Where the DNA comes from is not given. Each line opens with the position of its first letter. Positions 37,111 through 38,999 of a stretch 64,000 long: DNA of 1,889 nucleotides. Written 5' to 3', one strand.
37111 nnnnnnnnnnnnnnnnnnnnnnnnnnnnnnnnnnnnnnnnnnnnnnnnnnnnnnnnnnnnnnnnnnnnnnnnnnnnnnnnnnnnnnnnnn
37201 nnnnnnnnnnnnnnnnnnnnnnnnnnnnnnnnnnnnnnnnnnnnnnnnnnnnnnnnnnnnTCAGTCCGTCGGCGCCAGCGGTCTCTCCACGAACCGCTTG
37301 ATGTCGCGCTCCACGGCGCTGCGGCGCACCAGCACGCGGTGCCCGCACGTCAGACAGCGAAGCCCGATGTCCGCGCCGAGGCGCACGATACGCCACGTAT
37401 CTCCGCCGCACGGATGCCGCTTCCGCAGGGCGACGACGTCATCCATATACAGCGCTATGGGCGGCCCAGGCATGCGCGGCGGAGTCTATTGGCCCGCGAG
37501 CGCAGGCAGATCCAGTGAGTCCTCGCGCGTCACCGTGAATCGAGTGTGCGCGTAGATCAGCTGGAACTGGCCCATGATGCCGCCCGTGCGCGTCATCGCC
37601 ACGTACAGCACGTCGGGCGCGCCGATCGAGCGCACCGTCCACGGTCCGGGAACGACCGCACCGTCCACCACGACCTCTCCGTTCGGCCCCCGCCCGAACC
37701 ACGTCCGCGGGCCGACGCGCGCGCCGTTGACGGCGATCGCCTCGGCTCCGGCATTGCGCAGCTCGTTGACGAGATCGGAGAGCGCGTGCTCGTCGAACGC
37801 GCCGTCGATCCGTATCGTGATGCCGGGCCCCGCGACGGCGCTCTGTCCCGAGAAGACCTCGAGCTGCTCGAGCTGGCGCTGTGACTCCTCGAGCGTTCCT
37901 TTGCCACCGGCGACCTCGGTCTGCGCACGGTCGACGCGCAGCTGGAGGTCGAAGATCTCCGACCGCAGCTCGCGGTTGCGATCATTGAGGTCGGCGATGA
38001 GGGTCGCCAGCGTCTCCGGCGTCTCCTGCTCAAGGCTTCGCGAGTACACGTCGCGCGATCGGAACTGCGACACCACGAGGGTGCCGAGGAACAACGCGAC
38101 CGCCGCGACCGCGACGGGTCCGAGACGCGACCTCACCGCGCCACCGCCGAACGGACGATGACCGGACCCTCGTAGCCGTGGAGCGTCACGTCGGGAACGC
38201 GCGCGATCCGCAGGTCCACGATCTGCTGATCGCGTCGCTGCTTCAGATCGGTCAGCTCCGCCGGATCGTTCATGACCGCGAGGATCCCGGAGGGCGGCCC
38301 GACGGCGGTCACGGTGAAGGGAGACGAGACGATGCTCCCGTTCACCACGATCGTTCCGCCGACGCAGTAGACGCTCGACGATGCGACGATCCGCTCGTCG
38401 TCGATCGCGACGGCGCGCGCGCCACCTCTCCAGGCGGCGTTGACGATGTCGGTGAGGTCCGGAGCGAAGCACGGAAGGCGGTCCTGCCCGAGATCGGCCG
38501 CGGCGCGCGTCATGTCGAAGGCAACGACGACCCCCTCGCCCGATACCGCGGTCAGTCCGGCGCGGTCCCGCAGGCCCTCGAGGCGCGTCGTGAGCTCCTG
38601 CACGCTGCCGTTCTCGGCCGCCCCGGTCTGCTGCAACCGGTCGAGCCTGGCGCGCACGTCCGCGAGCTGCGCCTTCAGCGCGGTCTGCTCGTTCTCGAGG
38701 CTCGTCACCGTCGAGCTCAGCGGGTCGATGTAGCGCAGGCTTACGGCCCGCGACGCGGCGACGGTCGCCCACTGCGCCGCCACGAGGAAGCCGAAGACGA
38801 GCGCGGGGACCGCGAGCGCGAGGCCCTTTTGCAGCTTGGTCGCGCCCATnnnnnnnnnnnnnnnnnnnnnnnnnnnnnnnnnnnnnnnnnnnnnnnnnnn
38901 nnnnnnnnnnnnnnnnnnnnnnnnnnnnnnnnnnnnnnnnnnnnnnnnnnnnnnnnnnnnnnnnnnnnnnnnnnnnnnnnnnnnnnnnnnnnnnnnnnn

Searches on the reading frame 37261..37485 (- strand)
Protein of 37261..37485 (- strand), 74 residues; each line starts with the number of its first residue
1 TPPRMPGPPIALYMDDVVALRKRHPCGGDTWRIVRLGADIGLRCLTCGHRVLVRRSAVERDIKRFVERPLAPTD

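Call 10: search_protein_families(library=pfam, proteins=[window:37261-37485:-])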
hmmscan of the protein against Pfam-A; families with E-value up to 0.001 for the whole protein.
window:37261-37485:- (74 aa): 1 family
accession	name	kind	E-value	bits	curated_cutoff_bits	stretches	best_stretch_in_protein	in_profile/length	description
PF06107.17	DUF951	-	2e-22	79.4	25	1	14-65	3-54/55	Bacterial protein of unknown function (DUF951)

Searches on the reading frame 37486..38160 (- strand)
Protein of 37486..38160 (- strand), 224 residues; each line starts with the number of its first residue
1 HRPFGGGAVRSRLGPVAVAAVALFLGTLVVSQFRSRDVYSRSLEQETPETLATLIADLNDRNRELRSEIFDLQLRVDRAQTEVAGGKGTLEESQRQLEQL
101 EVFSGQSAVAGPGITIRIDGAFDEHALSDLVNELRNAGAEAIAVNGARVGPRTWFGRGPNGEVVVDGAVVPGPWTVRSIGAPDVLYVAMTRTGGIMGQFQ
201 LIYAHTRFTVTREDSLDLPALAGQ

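Call 10: search_protein_families(library=pfam, proteins=[window:37486-38160:-])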
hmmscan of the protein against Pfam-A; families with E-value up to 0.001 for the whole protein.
window:37486-38160:- (224 aa): 2 families
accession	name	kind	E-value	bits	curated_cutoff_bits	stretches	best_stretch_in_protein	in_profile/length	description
PF05949.17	DUF881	-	3e-25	89.2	25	1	96-223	1-138/146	Bacterial protein of unknown function (DUF881)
PF16331.10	TolA_bind_tri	-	0.00087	19.8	30.1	0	67-101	18-52/76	TolA binding protein trimerisation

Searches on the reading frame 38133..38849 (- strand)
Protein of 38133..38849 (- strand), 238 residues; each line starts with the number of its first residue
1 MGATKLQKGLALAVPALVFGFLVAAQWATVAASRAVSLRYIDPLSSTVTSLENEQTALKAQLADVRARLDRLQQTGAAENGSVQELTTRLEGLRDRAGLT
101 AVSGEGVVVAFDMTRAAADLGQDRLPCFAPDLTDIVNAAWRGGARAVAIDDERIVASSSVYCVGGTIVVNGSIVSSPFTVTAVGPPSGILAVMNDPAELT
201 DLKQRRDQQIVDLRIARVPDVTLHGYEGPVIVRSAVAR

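Call 10: search_protein_families(library=pfam, proteins=[window:38133-38849:-])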
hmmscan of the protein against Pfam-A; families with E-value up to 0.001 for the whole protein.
window:38133-38849:- (238 aa): 1 family
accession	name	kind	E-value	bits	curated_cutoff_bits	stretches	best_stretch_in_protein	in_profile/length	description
PF05949.17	DUF881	-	1.5e-29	103.2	25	1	90-234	2-144/146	Bacterial protein of unknown function (DUF881)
